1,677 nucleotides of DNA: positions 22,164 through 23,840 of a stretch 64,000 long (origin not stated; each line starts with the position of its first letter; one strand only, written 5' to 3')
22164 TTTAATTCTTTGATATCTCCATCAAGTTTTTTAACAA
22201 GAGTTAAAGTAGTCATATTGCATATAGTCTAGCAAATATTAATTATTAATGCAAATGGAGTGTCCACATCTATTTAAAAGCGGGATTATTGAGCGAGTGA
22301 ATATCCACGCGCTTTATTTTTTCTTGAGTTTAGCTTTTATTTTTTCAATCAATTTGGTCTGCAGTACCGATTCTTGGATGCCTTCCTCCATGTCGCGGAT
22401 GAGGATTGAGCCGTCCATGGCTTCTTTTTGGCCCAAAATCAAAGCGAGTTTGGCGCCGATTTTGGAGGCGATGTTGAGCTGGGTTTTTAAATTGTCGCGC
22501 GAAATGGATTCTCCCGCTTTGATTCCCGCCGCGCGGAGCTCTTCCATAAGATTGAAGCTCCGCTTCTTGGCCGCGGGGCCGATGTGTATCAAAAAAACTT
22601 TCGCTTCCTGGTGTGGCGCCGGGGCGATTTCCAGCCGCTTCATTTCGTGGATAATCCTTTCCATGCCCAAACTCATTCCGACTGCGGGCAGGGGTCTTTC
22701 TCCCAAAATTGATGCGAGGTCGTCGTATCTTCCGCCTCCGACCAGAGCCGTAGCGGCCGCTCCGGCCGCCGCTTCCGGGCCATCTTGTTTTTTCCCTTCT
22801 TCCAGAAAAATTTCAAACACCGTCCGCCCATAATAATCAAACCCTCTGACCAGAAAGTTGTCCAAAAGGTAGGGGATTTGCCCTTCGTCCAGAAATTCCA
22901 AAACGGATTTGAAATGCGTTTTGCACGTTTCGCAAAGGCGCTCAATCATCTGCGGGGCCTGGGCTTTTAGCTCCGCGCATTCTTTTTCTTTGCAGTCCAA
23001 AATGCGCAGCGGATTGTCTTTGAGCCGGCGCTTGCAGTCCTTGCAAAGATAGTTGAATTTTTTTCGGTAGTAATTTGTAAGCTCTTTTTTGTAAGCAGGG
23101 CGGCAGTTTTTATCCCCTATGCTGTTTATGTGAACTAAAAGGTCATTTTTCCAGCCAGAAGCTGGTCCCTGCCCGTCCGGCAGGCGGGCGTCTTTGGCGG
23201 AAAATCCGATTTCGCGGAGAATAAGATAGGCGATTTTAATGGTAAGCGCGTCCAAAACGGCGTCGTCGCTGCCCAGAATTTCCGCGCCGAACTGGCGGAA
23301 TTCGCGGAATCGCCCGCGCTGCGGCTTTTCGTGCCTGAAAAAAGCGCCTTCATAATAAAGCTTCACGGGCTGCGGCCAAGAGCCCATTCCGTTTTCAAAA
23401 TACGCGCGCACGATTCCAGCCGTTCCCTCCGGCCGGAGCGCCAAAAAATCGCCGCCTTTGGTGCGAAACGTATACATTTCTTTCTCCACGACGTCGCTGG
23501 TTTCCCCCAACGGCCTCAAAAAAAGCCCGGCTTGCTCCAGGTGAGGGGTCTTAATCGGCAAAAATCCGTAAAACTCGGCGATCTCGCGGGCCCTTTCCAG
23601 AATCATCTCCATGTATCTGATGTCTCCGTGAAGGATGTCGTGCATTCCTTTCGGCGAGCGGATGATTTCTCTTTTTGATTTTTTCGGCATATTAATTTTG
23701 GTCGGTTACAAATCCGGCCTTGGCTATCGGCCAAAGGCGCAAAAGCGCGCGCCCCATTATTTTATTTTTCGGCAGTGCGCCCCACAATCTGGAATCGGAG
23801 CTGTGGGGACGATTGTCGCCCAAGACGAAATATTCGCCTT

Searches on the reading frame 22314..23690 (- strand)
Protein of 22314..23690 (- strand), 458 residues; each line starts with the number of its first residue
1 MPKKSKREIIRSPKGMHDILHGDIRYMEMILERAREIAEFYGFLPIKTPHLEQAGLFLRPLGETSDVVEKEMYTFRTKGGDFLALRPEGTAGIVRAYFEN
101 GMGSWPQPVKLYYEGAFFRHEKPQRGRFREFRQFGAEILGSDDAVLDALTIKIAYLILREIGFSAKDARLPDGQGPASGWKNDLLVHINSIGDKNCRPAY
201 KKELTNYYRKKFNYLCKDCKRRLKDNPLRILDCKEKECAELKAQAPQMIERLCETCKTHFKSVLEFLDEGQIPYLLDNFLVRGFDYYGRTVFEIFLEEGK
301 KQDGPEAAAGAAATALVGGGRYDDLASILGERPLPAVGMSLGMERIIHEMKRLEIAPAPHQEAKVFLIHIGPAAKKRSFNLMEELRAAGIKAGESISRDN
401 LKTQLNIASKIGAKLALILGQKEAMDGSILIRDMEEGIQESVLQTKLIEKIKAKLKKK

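Call 7: search_protein_families(library=pfam, proteins=[window:22314-23690:-], max_evalue=0.001)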
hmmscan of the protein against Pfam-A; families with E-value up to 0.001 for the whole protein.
window:22314-23690:- (458 aa): 3 families
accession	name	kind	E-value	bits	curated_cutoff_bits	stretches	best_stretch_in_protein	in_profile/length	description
PF13393.11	tRNA-synt_His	-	3.8e-32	112.2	25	1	15-346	1-308/308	Histidyl-tRNA synthetase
PF00587.30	tRNA-synt_2b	-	3.7e-12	47.1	29.3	1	73-294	1-120/179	tRNA synthetase class II core domain (G, H, P, S and T)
PF03129.25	HGTP_anticodon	-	1.9e-10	41.2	21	1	364-453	1-93/94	Anticodon binding domain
